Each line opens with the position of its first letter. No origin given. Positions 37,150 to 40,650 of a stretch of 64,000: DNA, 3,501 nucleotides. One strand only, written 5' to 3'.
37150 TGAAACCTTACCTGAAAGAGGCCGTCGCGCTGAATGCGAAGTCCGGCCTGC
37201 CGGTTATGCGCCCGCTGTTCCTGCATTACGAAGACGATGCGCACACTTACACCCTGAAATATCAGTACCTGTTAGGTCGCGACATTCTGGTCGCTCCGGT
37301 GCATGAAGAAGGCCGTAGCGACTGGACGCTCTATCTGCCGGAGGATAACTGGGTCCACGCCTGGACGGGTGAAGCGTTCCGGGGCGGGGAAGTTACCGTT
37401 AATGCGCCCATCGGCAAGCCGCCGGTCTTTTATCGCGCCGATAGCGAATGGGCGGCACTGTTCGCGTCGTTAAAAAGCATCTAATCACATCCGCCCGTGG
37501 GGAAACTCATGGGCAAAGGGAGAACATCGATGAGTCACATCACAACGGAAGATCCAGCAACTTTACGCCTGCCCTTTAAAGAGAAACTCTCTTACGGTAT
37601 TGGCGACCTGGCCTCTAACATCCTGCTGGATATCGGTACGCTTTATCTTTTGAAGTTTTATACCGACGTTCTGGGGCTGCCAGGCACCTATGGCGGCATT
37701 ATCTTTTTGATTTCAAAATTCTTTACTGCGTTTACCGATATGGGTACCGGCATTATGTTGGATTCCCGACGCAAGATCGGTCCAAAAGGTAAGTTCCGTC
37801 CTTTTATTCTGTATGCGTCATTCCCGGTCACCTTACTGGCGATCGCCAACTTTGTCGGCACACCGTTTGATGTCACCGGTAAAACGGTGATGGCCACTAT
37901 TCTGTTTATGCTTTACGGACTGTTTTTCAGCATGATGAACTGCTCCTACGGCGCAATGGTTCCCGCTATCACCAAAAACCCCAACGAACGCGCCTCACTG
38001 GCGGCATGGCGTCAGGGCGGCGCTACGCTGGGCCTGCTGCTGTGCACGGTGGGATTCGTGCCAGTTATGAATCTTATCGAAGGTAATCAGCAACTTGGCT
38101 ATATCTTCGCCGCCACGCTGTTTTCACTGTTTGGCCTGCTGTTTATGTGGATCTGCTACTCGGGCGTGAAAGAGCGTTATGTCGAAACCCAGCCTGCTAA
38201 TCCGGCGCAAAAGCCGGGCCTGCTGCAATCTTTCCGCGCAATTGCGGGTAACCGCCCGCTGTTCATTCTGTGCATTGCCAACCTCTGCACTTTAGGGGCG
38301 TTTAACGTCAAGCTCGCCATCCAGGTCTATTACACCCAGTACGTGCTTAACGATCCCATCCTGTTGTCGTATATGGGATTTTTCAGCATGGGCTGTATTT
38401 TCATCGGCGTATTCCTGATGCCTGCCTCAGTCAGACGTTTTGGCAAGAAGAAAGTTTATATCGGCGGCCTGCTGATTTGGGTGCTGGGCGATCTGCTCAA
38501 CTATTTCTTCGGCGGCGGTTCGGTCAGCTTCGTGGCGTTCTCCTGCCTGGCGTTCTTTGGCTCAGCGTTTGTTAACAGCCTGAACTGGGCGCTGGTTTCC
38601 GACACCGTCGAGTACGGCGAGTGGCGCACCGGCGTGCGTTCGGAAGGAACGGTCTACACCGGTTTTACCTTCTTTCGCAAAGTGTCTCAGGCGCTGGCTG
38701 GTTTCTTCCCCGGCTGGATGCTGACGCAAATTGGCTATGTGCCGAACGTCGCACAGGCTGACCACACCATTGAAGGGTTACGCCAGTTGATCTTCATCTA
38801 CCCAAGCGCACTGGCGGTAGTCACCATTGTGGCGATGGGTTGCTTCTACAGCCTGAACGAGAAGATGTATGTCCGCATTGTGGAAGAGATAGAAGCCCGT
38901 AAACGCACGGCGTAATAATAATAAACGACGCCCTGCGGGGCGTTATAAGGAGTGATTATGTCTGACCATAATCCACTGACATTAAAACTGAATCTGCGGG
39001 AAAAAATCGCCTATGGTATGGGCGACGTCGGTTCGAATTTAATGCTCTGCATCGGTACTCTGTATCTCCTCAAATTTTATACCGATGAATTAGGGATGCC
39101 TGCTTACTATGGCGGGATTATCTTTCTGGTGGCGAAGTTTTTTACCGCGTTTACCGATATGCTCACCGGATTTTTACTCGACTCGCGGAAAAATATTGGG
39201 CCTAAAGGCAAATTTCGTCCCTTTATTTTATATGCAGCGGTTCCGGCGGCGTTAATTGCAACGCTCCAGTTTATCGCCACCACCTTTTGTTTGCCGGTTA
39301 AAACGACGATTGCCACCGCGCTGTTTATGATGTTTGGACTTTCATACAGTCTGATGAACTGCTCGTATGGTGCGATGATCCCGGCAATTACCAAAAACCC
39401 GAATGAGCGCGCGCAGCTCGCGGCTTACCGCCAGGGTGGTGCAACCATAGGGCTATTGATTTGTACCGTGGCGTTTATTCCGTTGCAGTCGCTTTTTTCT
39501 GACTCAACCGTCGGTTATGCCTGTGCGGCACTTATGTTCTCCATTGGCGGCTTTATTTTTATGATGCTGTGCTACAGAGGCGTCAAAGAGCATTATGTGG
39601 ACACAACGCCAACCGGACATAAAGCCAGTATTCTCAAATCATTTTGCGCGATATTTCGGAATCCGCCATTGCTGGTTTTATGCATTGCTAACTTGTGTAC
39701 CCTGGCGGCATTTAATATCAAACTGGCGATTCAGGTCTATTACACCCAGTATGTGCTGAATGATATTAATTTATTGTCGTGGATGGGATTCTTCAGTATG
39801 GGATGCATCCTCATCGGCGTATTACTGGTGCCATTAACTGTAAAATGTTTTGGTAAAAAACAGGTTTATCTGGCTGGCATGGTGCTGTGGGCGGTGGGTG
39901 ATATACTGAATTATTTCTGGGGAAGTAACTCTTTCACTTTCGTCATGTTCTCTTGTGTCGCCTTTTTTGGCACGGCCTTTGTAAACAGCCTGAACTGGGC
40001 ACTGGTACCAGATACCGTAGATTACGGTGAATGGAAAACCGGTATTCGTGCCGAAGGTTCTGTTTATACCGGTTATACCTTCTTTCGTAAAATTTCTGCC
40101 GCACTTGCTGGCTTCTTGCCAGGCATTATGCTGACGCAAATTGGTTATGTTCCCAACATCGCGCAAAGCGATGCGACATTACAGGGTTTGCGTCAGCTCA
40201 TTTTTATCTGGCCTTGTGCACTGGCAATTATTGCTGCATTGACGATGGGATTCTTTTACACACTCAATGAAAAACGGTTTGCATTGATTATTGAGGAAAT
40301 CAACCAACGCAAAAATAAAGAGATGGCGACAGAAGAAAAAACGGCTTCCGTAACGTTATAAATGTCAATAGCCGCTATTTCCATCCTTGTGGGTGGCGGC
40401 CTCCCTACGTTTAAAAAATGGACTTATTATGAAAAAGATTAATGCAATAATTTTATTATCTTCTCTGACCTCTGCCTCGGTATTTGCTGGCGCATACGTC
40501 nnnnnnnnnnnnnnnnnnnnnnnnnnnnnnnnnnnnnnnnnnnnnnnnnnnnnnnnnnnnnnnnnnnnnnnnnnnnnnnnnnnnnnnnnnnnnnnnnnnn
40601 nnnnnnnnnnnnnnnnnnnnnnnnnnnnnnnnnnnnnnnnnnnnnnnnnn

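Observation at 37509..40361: Tandem GPH-transporter paralogs yihP and yihO differ markedly in base composition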

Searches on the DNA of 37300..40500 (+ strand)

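Call 4: search_dna_similar(query=window:37300-40500:+, collection=ecoli_genomes, mode=near, max_rows=12, rows=spread)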
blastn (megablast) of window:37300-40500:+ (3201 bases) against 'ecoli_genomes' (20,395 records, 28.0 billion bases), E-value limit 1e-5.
Records with a match: 3897; places in all: 3900; records where one place covers at least 80% of the query: 3877.
Genomes with a match: 3897 of 5426; with a place that covers at least 80% of the query: 3877. Places per genome that has any: lowest 1, median 1, highest 2. On chromosomes: 3900 places; on plasmids: 0.
Best place of each record, by identity: >=99% 1134; 95-99% 2641; 90-95% 117; 80-90% 5.
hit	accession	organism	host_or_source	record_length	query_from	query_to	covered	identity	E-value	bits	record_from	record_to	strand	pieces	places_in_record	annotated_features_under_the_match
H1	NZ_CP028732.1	Escherichia coli strain H3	Homo sapiens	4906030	1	3201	100%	100.0%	0e+0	5912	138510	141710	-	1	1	yihO: MFS transporter | yihP: MFS transporter | yihQ: sulfoquinovosidase | ompL: porin OmpL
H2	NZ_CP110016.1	Escherichia coli strain HE_100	laboratory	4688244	1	3201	100%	100.0%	0e+0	5906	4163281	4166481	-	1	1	yihO: MFS transporter | yihP: MFS transporter | yihQ: sulfoquinovosidase | ompL: porin OmpL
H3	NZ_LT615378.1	Escherichia coli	-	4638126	1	3201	100%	100.0%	0e+0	5906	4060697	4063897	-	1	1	yihO: MFS transporter | yihP: MFS transporter | yihQ: sulfoquinovosidase | ompL: porin OmpL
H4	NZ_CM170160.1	Escherichia coli strain GCM74-1-1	Homo sapiens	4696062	1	3201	100%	99.6%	0e+0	5840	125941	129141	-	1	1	yihO: MFS transporter | yihP: MFS transporter | yihQ: sulfoquinovosidase | ompL: porin OmpL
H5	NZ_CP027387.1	Escherichia coli strain 2014C-3057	Homo sapiens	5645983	1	3201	100%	98.7%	0e+0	5679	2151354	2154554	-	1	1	yihO: MFS transporter | yihP: MFS transporter | yihQ: sulfoquinovosidase | ompL: porin OmpL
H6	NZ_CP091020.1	Escherichia coli strain STEC308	mutton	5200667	1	3201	100%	98.7%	0e+0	5674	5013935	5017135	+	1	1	yihO: MFS transporter | yihP: MFS transporter | yihQ: sulfoquinovosidase | ompL: porin OmpL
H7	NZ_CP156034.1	Escherichia coli strain DP051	Homo sapiens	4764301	1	3201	100%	98.6%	0e+0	5659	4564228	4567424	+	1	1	yihO: MFS transporter | yihP: MFS transporter | yihQ: sulfoquinovosidase | ompL: porin OmpL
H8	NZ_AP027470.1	Escherichia coli strain 15.03CC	Homo sapiens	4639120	1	3201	100%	96.4%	0e+0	5265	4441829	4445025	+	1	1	yihO: MFS transporter | yihP: MFS transporter | yihQ: sulfoquinovosidase | ompL: porin OmpL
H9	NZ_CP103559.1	Escherichia coli strain 3059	Homo sapiens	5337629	1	3201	100%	95.9%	0e+0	5182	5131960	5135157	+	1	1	yihO: MFS transporter | yihP: MFS transporter | yihQ: sulfoquinovosidase | ompL: porin OmpL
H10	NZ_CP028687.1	Escherichia coli strain 110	cattle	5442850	3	3201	100%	95.8%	0e+0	5164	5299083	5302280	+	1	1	yihO: MFS transporter | yihP: MFS transporter | yihQ: sulfoquinovosidase | ompL: porin OmpL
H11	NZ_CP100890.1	Escherichia coli strain ET881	Hoplobatrachus rugulosus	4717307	3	3194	100%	95.8%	0e+0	5149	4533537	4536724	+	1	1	yihO: MFS transporter | yihP: MFS transporter | yihQ: sulfoquinovosidase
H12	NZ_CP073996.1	Escherichia coli strain PM7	Pig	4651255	2937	3201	8%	99.6%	9e-133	484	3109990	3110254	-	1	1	MFS transporter | ompL: porin OmpL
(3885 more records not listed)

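Call 6: get_annotated_region(hit=H3, flank=20000)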
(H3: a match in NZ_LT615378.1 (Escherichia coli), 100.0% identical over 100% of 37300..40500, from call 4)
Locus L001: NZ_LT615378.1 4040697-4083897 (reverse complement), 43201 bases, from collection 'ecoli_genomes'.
description: Escherichia coli isolate 103 chromosome I
organism: Escherichia coli (NCBI taxid 562)
replicon: chromosome; assembly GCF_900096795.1
host: -; source: -; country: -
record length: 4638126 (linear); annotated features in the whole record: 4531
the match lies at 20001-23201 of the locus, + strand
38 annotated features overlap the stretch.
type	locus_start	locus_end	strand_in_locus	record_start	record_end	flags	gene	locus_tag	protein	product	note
CDS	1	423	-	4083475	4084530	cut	yiiG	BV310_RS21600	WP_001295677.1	YiiG family protein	-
CDS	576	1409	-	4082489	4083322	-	fdhD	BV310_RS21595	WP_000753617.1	formate dehydrogenase accessory sulfurtransferase FdhD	-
CDS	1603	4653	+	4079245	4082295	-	fdnG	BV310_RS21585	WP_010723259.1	formate dehydrogenase-N subunit alpha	-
CDS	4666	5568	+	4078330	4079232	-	fdoH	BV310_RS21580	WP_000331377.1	formate dehydrogenase O subunit beta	-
CDS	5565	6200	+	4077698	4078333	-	fdoI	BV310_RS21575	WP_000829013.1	formate dehydrogenase cytochrome b556 subunit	-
CDS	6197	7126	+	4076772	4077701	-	fdhE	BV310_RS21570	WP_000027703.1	formate dehydrogenase accessory protein FdhE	-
CDS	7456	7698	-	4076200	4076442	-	yiiF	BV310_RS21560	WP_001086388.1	protein YiiF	-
CDS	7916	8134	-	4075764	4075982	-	yiiE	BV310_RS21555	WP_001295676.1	CopG family transcriptional regulator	-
CDS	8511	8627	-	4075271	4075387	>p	-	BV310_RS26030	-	hypothetical protein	incomplete; partial in the middle of a contig; missing C-terminus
CDS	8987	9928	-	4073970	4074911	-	fabY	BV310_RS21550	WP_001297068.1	fatty acid biosynthesis protein FabY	-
CDS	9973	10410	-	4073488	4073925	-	dtd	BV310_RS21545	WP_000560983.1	D-aminoacyl-tRNA deacylase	-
CDS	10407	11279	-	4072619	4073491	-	yihY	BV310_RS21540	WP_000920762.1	virulence factor BrkB family protein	-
CDS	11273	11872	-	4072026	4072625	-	yihX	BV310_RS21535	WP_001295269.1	glucose-1-phosphatase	-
CDS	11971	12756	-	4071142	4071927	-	csqR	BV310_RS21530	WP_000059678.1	DeoR/GlpR family DNA-binding transcription regulator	-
CDS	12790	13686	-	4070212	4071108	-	yihV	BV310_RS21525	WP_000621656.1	sulfofructose kinase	-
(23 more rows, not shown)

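Call 7: get_annotated_region(hit=H12, flank=9000)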
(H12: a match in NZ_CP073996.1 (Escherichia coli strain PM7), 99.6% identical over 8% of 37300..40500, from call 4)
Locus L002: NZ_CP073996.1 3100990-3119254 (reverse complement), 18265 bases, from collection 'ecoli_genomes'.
description: Escherichia coli strain PM7 chromosome, complete genome
organism: Escherichia coli strain PM7 (NCBI taxid 562)
replicon: chromosome; assembly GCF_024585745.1
host: Pig; source: Rectal Swab; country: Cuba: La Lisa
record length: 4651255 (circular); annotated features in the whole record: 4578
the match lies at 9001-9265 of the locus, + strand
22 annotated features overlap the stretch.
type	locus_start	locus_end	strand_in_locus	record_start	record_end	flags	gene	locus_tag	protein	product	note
CDS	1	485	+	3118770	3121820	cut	fdnG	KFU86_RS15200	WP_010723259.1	formate dehydrogenase-N subunit alpha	-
CDS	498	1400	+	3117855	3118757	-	fdoH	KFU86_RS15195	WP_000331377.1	formate dehydrogenase O subunit beta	-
CDS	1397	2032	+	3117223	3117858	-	fdoI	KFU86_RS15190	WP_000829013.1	formate dehydrogenase cytochrome b556 subunit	-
CDS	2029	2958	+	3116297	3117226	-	fdhE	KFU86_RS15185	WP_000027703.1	formate dehydrogenase accessory protein FdhE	-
CDS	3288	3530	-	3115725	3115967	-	yiiF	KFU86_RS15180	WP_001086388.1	protein YiiF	-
CDS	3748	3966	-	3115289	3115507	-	yiiE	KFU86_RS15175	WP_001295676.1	ribbon-helix-helix domain-containing protein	-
CDS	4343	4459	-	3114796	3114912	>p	-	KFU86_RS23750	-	hypothetical protein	incomplete; partial in the middle of a contig; missing C-terminus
CDS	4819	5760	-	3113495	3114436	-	fabY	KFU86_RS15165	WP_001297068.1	fatty acid biosynthesis protein FabY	-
CDS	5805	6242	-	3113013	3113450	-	dtd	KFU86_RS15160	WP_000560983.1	D-aminoacyl-tRNA deacylase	-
CDS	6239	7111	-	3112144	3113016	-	yihY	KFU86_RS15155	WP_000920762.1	virulence factor BrkB family protein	-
CDS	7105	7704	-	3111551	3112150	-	yihX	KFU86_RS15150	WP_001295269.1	glucose-1-phosphatase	-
CDS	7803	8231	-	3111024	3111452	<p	-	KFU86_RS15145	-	DeoR/GlpR family DNA-binding transcription regulator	incomplete; partial in the middle of a contig; missing N-terminus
CDS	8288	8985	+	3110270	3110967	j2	-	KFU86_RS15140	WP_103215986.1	IS1-like element IS1A family transposase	programmed frameshift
CDS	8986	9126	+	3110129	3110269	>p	-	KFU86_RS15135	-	MFS transporter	incomplete; partial in the middle of a contig; missing N-terminus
CDS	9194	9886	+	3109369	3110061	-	ompL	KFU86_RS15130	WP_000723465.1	porin OmpL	-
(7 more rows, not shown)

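Call 37: get_annotated_region(hit=H5, flank=700)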
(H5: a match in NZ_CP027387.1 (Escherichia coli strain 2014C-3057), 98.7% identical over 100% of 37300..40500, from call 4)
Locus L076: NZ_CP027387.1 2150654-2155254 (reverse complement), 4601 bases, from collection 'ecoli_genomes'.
description: Escherichia coli strain 2014C-3057 chromosome, complete genome
organism: Escherichia coli strain 2014C-3057 (NCBI taxid 562)
replicon: chromosome; assembly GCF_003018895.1
host: Homo sapiens; source: stool; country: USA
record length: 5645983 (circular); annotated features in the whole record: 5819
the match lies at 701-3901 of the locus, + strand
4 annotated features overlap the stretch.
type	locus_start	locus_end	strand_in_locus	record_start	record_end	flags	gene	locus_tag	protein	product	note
CDS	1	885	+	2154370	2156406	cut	yihQ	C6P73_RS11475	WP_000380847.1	sulfoquinovosidase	-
CDS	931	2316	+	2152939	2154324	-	yihP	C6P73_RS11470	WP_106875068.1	MFS transporter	-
CDS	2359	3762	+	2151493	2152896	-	yihO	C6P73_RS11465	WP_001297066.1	MFS transporter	-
CDS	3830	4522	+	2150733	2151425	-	ompL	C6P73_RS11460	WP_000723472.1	porin OmpL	-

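Call 38: get_annotated_region(hit=H7, flank=700)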
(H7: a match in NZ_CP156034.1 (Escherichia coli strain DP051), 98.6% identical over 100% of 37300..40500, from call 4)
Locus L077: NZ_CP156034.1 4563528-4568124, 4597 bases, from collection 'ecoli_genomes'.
description: Escherichia coli strain DP051 chromosome, complete genome
organism: Escherichia coli strain DP051 (NCBI taxid 562)
replicon: chromosome; assembly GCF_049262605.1
host: Homo sapiens; source: feces; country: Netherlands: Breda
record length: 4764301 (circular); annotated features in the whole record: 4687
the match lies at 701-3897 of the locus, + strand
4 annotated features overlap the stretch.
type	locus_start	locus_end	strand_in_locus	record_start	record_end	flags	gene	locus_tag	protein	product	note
CDS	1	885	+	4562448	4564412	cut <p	yihQ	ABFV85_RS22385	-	sulfoquinovosidase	incomplete; partial in the middle of a contig; missing N-terminus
CDS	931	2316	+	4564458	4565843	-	yihP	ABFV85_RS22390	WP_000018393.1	MFS transporter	-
CDS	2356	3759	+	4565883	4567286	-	yihO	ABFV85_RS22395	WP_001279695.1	MFS transporter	-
CDS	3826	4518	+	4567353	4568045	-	ompL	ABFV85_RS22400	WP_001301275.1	porin OmpL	-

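Call 39: get_annotated_region(hit=H8, flank=700)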
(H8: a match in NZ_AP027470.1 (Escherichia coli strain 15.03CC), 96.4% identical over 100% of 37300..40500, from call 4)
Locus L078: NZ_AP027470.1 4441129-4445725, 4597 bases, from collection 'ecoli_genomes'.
description: Escherichia coli strain 15.03CC chromosome, complete genome
organism: Escherichia coli strain 15.03CC (NCBI taxid 562)
replicon: chromosome; assembly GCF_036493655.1
host: Homo sapiens; source: feces; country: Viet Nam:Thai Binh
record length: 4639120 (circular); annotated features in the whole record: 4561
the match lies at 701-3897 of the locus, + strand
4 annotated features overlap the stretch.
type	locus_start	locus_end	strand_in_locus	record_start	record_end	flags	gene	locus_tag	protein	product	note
CDS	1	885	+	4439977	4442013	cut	yihQ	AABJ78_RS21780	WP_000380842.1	sulfoquinovosidase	-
CDS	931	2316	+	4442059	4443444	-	yihP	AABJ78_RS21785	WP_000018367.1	MFS transporter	-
CDS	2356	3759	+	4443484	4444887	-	yihO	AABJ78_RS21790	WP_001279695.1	MFS transporter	-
CDS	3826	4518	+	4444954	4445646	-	ompL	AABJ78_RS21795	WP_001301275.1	porin OmpL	-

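Call 40: get_annotated_region(hit=H9, flank=700)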
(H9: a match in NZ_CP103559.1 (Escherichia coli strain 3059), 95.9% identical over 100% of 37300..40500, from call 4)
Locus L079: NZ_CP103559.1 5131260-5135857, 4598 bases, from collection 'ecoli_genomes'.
description: Escherichia coli strain 3059 chromosome, complete genome
organism: Escherichia coli strain 3059 (NCBI taxid 562)
replicon: chromosome; assembly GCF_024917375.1
host: Homo sapiens; source: blood; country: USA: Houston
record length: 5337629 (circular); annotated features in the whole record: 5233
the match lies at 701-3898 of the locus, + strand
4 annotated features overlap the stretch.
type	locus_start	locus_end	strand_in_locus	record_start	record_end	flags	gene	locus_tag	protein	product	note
CDS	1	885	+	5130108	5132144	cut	yihQ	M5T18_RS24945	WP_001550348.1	sulfoquinovosidase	-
CDS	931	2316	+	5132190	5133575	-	yihP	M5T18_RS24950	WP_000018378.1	MFS transporter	-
CDS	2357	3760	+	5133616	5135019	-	yihO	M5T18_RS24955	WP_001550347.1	MFS transporter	-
CDS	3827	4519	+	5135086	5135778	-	ompL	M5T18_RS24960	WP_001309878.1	porin OmpL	-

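Call 41: get_annotated_region(hit=H10, flank=700)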
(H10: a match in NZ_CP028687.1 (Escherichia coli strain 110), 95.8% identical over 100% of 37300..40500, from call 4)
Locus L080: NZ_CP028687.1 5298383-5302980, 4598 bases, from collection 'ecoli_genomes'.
description: Escherichia coli strain 110 chromosome, complete genome
organism: Escherichia coli strain 110 (NCBI taxid 562)
replicon: chromosome; assembly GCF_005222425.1
host: -; source: cattle; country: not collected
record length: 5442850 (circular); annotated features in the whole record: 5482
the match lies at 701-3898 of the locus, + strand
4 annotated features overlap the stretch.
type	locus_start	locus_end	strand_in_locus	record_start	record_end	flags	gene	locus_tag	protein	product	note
CDS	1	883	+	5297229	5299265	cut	yihQ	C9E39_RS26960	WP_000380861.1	sulfoquinovosidase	-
CDS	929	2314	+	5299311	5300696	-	yihP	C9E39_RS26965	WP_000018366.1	MFS transporter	-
CDS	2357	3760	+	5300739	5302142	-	yihO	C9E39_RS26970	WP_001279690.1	MFS transporter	-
CDS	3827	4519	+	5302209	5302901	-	ompL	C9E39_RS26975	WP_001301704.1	porin OmpL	-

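Call 42: get_annotated_region(hit=H11, flank=700)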
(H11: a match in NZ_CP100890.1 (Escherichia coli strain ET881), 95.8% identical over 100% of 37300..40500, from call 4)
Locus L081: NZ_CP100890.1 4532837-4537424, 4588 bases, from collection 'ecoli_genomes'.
description: Escherichia coli strain ET881 chromosome, complete genome
organism: Escherichia coli strain ET881 (NCBI taxid 562)
replicon: chromosome; assembly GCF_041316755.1
host: Hoplobatrachus rugulosus; source: feces; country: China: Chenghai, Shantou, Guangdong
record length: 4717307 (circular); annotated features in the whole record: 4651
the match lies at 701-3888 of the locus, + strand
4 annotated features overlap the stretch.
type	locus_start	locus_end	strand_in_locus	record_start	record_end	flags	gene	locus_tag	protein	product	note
CDS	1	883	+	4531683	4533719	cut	yihQ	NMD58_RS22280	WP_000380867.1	sulfoquinovosidase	-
CDS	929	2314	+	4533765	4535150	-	yihP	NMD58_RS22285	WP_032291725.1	MFS transporter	-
CDS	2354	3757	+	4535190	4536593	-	yihO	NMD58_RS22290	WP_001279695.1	MFS transporter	-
CDS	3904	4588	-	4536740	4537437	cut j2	-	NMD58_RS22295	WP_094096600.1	IS1-like element IS1A family transposase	programmed frameshift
